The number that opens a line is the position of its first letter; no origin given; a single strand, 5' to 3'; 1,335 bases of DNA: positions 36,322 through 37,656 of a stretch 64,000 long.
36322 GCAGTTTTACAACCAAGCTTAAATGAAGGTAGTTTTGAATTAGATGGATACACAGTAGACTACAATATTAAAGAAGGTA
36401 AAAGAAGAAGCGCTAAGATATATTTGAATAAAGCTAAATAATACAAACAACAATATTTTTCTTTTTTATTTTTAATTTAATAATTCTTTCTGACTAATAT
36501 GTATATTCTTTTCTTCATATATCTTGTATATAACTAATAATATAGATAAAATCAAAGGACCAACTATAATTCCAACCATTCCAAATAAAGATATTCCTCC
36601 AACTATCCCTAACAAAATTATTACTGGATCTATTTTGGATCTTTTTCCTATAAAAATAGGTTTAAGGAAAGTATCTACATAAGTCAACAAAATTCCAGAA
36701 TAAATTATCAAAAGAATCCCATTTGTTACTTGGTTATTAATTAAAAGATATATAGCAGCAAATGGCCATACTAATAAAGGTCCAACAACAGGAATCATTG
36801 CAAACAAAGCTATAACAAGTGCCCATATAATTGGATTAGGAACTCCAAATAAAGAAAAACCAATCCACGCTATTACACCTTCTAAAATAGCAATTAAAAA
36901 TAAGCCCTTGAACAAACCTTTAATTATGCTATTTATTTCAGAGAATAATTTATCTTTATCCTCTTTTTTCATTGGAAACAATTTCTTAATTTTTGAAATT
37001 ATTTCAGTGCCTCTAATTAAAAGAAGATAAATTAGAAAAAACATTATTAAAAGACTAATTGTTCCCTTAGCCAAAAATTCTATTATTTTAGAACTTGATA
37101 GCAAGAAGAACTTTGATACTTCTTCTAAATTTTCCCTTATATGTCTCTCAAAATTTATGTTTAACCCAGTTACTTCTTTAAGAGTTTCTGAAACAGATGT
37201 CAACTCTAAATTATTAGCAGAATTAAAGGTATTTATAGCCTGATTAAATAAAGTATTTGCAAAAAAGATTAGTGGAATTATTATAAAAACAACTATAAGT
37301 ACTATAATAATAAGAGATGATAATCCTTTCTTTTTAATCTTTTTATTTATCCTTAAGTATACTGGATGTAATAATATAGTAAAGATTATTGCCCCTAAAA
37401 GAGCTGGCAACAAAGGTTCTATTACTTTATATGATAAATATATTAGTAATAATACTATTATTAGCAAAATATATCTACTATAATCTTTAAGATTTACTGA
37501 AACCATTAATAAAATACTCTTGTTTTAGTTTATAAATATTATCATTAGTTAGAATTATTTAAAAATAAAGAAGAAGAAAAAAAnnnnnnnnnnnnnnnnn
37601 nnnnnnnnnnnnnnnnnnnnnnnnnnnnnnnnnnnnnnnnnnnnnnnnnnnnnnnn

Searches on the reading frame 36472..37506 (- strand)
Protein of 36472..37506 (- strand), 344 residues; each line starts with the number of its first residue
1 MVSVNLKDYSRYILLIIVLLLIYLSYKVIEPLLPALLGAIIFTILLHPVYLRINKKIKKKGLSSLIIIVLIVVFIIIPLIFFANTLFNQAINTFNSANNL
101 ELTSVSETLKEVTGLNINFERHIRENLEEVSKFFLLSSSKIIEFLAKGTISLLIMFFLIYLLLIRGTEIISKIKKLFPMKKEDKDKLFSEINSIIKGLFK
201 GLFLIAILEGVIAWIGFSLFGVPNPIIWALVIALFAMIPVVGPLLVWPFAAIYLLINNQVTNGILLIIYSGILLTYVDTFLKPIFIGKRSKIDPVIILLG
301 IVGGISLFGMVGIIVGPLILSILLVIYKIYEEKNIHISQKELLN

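Call 53: search_protein_families(library=pfam, proteins=[window:36472-37506:-], max_evalue=0.00001)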
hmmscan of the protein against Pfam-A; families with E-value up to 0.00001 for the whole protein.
window:36472-37506:- (344 aa): 1 family
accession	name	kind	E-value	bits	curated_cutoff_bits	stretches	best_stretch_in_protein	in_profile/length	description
PF01594.21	AI-2E_transport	-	8.8e-54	183.3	34.3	1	14-330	3-326/327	AI-2E family transporter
